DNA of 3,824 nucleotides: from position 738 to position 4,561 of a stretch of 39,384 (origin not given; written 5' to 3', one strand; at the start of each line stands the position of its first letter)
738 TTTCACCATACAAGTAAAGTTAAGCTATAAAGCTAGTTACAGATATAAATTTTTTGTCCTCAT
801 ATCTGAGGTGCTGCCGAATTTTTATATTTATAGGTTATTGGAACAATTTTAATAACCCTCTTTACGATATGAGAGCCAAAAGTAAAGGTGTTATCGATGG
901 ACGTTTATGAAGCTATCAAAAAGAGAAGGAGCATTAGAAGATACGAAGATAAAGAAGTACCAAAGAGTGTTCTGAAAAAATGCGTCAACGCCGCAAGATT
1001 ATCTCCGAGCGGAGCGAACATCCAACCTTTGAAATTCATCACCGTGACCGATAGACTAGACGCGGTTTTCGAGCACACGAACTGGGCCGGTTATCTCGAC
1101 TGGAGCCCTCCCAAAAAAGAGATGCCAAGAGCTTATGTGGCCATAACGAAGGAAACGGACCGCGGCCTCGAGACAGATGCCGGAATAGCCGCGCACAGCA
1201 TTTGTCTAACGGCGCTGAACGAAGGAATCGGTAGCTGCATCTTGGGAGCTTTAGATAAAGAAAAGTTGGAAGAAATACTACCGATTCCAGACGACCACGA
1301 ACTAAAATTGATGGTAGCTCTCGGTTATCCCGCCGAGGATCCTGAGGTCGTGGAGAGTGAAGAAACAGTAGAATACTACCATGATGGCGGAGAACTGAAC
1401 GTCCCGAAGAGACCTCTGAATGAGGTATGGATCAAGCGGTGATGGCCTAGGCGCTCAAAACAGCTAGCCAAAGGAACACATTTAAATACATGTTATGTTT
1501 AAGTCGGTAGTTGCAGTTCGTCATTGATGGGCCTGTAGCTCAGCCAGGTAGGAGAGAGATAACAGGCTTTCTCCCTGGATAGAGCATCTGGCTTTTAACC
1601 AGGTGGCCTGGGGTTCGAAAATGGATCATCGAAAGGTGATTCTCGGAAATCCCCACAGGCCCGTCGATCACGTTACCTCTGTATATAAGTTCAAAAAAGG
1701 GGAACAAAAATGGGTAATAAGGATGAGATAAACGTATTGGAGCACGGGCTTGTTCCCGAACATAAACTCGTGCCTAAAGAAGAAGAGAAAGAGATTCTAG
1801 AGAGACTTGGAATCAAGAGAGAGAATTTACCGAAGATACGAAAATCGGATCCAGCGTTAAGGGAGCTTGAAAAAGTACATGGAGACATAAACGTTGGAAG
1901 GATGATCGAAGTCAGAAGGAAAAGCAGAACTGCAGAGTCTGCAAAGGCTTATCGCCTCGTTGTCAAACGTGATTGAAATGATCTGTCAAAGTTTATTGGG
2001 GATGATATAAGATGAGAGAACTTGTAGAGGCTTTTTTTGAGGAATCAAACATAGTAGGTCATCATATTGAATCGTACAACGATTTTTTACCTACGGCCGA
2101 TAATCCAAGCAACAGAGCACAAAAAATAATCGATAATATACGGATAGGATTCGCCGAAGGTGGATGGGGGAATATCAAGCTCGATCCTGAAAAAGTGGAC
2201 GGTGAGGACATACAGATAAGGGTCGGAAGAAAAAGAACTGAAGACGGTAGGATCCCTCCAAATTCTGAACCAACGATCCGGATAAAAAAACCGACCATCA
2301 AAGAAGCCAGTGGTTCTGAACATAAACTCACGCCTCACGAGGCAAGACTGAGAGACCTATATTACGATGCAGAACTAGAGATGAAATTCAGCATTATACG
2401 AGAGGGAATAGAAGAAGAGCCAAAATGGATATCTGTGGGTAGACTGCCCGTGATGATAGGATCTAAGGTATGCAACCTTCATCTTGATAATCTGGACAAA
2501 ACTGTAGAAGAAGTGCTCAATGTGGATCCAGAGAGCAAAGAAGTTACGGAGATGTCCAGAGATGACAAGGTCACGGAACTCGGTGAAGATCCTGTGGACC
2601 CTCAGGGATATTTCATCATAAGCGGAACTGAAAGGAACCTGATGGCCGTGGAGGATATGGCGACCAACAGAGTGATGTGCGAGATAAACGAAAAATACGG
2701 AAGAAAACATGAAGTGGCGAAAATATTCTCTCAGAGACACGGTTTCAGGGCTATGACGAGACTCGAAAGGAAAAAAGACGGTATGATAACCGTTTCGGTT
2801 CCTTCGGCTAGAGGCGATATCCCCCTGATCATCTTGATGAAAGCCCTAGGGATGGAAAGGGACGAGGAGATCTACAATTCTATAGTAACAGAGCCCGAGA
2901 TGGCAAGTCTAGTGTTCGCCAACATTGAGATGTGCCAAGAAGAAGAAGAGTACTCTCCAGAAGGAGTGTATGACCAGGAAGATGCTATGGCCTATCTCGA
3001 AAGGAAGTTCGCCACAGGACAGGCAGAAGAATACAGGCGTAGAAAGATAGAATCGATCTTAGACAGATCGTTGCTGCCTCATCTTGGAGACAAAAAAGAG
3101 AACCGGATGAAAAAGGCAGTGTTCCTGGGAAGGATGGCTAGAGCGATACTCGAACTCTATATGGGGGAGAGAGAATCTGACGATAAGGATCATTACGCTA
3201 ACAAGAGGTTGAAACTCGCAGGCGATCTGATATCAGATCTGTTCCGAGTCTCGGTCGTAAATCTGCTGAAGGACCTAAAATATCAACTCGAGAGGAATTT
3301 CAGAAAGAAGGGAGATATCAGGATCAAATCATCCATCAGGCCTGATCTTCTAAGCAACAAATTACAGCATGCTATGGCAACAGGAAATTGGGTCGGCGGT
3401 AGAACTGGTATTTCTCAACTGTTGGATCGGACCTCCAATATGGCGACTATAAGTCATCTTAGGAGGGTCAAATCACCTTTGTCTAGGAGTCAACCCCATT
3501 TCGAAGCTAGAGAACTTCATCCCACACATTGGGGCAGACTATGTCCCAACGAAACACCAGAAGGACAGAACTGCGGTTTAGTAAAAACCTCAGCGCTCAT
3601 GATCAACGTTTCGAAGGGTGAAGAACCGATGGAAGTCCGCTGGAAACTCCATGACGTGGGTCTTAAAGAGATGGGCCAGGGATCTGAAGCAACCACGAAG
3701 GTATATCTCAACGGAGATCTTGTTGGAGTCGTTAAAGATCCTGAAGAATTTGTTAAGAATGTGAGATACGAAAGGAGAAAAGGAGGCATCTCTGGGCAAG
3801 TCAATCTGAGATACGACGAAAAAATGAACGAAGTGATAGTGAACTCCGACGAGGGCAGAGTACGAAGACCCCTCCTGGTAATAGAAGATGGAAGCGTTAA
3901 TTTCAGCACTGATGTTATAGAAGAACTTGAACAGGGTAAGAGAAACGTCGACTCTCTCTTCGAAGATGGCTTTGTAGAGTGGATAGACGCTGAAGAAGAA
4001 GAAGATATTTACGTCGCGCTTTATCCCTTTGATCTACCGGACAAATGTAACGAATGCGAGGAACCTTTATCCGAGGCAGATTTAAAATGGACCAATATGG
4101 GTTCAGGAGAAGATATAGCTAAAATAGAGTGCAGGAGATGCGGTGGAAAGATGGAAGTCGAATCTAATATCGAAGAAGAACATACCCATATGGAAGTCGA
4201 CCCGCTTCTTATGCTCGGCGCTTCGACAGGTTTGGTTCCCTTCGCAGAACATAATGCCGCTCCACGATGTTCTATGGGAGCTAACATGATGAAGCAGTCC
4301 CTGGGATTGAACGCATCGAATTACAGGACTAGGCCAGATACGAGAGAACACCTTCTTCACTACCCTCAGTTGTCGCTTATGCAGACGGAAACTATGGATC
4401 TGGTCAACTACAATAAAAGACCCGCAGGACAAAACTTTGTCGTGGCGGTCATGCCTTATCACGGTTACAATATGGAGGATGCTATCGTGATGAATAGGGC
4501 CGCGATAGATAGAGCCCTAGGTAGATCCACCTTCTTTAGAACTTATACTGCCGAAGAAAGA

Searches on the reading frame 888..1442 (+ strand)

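Call 26: search_protein_families(library=ncbifam, proteins=[window:888-1442:+], max_evalue=0.00001)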
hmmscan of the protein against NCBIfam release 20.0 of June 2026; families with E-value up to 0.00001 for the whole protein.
window:888-1442:+ (184 aa): 5 families
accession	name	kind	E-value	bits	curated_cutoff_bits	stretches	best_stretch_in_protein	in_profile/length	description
TIGR02476.1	BluB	equivalog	6.7e-16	58.3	150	1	5-56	8-59/205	5,6-dimethylbenzimidazole synthase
NF008033.1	PRK10765.1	equivalog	2.5e-10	40.2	223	1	6-154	4-166/240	oxygen-insensitive NADPH nitroreductase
TIGR03553.1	F420_FbiB_CTERM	equivalog_domain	1.5e-08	34.7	249.55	0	8-56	1-49/194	F420 biosynthesis protein FbiB, C-terminal domain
NF009810.0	PRK13294.1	equivalog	1.8e-08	33.7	304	0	6-56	254-304/449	coenzyme F420-0:L-glutamate ligase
NF003768.0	PRK05365.1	equivalog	2.1e-06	27.4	152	0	11-55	19-63/200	malonic semialdehyde reductase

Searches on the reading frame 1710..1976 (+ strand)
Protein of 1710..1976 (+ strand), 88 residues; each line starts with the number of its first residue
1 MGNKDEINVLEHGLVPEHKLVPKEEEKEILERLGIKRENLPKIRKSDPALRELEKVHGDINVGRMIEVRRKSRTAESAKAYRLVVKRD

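Call 26: search_protein_families(library=ncbifam, proteins=[window:1710-1976:+], max_evalue=0.00001)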
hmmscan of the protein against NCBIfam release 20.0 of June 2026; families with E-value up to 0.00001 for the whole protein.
window:1710-1976:+ (88 aa): 1 family
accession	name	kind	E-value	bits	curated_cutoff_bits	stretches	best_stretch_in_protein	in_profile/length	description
NF007129.0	PRK09570.1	equivalog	1.4e-26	92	83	1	4-86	2-79/80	DNA-directed RNA polymerase subunit H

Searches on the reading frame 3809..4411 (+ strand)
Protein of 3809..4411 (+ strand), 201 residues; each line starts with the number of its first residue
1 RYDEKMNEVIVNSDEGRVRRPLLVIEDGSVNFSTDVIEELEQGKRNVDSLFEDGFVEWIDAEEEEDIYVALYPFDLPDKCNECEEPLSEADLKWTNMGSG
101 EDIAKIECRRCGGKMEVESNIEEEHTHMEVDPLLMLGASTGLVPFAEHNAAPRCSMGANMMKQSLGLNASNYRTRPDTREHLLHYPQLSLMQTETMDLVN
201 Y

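Call 62: search_solved_structures(query=window:3809-4411:+, max_evalue=0.00001, show_alignments=2)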
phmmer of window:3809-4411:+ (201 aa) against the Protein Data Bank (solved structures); distinct sequences matched with E-value up to 0.00001: 36.
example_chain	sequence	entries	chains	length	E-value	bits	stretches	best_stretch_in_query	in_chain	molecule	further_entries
36ro_B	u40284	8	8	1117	4.7e-39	137.6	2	121-201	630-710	DNA-directed RNA polymerase subunit beta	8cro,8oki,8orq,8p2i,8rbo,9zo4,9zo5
4qiw_B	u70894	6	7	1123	3.5e-38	134.7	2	121-199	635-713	DNA-directed RNA polymerase | DNA-directed RNA polymerase subunit beta | DNA-directed RNA polymerase subunit B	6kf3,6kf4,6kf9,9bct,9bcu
36rp_B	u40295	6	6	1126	7.5e-37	130.4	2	122-201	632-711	DNA-directed RNA polymerase subunit Rpo2 | DNA-directed RNA polymerase subunit B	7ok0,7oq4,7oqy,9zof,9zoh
2waq_B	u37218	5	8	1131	6.6e-36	127.3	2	119-201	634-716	DNA-DIRECTED RNA POLYMERASE RPO2 SUBUNIT | DNA-DIRECTED RNA POLYMERASE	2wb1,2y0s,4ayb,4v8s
2pmz_B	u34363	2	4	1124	1.1e-35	126.6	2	121-201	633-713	DNA-directed RNA polymerase subunit B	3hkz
7a6h_B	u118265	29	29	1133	7.4e-23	84.7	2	118-200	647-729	DNA-directed RNA polymerase III subunit RPC2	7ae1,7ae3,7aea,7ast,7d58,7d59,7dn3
9mu7_B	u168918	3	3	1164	8e-23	84.6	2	125-199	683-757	DNA-directed RNA polymerase II subunit RPB2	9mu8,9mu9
5fj8_B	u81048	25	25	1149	1.1e-22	84.2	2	120-201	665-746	DNA-DIRECTED RNA POLYMERASE III SUBUNIT RPC2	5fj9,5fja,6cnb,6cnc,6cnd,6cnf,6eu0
9eh1_B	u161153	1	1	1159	3.5e-21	79.2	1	124-199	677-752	DNA-directed RNA polymerase subunit beta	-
9fyx_B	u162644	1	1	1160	3.5e-21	79.2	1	124-199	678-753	DNA-directed RNA polymerase subunit beta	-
6exv_B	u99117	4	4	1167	3.5e-21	79.2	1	124-199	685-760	DNA-DIRECTED RNA POLYMERASE II SUBUNIT RPB2 | DNA-directed RNA polymerase subunit beta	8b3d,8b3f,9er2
28jc_B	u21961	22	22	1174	3.6e-21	79.2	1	124-199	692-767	DNA-directed RNA polymerase II subunit RPB2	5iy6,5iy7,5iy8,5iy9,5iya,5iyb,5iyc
5flm_B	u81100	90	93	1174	3.6e-21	79.2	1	124-199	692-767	DNA-DIRECTED RNA POLYMERASE II SUBUNIT RPB2 | DNA-directed RNA polymerase subunit beta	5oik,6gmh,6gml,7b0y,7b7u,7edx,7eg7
6ted_B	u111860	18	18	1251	4.2e-21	79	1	124-199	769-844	DNA-directed RNA polymerase subunit beta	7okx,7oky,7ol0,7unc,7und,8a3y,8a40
29tk_B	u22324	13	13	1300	4.6e-21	78.8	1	124-199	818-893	DNA-directed RNA polymerase subunit beta | DNA-directed RNA polymerase subunit beta,DNA-directed RNA polymerase II subunit RPB2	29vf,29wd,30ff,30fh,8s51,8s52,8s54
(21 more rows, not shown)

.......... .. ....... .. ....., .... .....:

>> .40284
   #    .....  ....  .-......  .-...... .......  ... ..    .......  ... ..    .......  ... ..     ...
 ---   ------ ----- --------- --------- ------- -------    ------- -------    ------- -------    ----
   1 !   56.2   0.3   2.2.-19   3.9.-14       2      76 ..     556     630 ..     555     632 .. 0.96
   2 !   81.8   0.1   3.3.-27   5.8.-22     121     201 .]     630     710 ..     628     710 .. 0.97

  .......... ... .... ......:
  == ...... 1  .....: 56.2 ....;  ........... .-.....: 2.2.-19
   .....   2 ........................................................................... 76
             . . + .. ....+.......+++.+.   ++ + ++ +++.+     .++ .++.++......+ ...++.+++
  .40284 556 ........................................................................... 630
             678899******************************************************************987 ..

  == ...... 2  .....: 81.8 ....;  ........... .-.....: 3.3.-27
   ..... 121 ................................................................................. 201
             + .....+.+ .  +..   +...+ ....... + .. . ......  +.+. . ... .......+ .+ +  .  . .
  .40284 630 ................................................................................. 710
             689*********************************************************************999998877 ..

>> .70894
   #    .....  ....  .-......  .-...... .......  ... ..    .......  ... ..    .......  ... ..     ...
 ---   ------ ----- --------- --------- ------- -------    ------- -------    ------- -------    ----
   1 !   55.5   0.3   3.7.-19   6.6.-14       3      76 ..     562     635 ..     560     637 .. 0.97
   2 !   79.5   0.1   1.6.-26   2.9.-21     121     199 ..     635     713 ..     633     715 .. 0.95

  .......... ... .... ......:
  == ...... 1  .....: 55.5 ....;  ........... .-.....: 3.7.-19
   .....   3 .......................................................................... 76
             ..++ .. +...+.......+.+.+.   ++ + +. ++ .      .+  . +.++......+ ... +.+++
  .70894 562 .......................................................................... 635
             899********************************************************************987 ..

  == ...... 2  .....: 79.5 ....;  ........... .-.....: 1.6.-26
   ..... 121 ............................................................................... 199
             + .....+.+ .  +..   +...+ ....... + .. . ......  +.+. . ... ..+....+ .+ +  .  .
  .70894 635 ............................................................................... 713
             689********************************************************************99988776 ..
